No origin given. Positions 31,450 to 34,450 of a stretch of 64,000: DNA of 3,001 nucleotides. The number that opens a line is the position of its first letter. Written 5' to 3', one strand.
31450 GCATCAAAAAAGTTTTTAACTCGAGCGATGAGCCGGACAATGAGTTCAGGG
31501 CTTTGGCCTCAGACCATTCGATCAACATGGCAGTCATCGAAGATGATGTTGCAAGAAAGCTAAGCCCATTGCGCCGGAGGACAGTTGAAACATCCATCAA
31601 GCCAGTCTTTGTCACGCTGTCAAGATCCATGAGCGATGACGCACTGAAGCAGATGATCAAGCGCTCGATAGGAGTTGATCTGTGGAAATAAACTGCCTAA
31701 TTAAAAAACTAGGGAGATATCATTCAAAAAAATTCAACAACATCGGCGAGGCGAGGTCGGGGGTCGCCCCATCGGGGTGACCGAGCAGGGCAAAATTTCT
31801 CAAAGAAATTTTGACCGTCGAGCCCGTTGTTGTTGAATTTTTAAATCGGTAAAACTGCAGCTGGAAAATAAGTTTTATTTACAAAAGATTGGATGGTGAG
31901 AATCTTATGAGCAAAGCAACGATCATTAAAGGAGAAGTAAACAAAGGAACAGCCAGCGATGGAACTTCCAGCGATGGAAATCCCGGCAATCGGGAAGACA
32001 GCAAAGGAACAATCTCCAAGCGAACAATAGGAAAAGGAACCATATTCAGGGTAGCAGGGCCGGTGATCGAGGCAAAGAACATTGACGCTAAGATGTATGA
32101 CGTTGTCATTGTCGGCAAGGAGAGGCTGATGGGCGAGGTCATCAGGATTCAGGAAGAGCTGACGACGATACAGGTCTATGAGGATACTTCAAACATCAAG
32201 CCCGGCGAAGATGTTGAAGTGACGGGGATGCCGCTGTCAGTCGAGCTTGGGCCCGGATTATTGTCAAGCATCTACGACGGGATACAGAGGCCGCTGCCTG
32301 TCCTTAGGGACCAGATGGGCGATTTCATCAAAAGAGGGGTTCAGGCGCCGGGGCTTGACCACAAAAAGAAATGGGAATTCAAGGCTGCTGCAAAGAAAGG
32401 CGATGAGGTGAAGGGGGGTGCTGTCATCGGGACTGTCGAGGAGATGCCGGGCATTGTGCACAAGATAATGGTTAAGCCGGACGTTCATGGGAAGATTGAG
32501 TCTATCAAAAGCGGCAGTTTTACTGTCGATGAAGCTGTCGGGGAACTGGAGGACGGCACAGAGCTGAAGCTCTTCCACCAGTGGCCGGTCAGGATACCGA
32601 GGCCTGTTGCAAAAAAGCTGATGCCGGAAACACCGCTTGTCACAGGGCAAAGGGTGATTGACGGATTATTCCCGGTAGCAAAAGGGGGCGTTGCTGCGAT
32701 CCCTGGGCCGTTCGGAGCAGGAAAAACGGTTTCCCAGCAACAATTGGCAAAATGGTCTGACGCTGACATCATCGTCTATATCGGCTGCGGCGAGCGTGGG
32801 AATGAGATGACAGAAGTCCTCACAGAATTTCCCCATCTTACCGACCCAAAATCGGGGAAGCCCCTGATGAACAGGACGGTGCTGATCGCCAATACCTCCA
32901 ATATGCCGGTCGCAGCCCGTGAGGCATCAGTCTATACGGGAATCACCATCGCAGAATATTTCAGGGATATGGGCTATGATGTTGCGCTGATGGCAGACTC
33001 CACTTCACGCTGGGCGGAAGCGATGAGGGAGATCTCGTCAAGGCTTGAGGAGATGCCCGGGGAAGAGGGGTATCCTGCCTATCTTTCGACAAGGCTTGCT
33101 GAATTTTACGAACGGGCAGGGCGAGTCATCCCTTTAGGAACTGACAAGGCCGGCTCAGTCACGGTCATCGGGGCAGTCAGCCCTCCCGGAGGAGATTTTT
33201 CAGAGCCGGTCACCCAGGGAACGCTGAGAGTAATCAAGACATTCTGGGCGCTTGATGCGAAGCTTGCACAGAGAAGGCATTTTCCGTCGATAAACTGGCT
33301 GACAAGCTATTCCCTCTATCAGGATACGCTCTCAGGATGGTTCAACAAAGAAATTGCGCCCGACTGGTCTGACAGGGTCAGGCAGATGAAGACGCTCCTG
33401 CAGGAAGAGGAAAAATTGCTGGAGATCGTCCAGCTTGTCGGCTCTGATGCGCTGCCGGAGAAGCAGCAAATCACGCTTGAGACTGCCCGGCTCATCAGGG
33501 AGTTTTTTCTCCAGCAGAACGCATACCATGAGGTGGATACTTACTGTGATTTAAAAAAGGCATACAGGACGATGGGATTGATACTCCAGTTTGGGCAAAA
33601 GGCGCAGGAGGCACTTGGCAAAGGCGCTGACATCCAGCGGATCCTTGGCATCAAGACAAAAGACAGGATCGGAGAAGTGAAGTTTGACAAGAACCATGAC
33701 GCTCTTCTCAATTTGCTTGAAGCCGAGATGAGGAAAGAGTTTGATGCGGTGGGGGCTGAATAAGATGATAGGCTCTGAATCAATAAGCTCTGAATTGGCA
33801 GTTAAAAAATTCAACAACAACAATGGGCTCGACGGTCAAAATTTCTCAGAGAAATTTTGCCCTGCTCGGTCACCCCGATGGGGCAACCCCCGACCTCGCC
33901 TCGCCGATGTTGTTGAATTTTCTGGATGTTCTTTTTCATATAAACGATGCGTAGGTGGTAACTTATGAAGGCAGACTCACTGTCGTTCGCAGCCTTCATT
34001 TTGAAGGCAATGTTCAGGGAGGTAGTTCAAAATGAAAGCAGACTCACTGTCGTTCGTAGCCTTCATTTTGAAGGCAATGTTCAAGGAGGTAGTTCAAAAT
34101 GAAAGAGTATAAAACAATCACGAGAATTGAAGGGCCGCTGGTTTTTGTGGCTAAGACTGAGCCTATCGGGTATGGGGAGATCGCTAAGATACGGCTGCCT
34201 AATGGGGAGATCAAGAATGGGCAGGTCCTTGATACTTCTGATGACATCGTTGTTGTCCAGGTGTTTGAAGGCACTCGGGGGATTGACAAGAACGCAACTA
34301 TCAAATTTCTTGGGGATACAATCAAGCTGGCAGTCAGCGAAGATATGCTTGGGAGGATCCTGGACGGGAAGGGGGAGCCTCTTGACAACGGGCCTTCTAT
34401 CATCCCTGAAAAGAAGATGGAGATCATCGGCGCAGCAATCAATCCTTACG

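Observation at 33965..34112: Tandem 67-bp duplication of the atpB translation-initiation region creates coupled upstream ORFs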

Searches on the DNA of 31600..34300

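Call 40: search_rna_families(source=window, start=31600, end=34300, threshold=evalue, max_evalue=10)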
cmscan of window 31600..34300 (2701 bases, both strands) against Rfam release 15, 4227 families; matches with E-value up to 10: 5.
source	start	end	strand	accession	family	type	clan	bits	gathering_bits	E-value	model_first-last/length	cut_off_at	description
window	33737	33795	+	RF01120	sR33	Gene; snRNA; snoRNA; CD-box;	-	18.7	37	0.96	1-55/55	no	Small nucleolar RNA sR33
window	31668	31718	+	RF00522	PreQ1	Cis-reg; riboswitch;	-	18.6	39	1.4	1-45/45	no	PreQ1 (pre queuosine) riboswitch aptamer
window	31716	31853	-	RF00885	MIR821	Gene; miRNA;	-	16.3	249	6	1-275/275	no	MIR821 microRNA precursor family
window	32291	32377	+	RF02151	MIMT1_1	Gene; lncRNA;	-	15.5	45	9.1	1-88/88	no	MER1 repeat containing imprinted transcript 1 conserved region 1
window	32388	32596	+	RF01953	SOX2OT_exon3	Gene; lncRNA;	-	10.3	70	5.1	1-276/276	no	SOX2 overlapping transcript exon 3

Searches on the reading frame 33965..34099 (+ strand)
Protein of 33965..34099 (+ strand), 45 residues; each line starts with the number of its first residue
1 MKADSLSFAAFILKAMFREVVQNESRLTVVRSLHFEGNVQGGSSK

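Call 63: find_homologous_proteins(query=A3, max_evalue=10)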
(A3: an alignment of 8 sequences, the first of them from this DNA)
Query A3 (8 sequences) (45 aa, profile of the alignment): 1 proteins with E <= 10 among 2 candidates.
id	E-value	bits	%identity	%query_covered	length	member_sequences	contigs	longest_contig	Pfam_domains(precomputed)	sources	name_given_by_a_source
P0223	9.4e-5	40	63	36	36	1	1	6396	-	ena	-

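Call 65: find_encoding_contigs(protein=P0223, flank=3200, max_places=5)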
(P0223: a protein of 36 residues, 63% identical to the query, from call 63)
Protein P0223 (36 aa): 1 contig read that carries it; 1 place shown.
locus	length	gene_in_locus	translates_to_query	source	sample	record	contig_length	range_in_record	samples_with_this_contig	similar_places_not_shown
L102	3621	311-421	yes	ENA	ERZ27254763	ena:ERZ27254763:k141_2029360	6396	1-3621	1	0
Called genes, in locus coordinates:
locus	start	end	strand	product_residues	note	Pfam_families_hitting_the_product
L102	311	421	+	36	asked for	-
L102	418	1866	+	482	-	PF02874:ATP-synt_ab_N, PF00006:ATP-synt_ab, PF22919:ATP-synt_VA_C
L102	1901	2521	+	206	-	PF01813:ATP-synt_D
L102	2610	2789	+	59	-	-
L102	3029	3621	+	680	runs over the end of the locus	PF03030:H_PPase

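Call 87: search_protein_representatives(alignment_id=A5)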
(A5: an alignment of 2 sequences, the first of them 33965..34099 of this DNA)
Query: 2 sequences, 46 profile positions. Proteins with E-value up to 0.001 (for the whole library): 3; up to 1e-10: 0; up to 1e-30: 0. The best 3 are listed.
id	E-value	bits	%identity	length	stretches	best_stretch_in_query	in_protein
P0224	5.3e-08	49.0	-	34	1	1-40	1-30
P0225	3.0e-07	46.6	-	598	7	22-38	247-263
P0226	1.4e-05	41.2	-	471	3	20-44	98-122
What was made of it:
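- Gene callers picked up two copies (P0223, P0224; calls 63, 87). No homolog turned up outside this element among 1.84 billion representatives (call 87).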
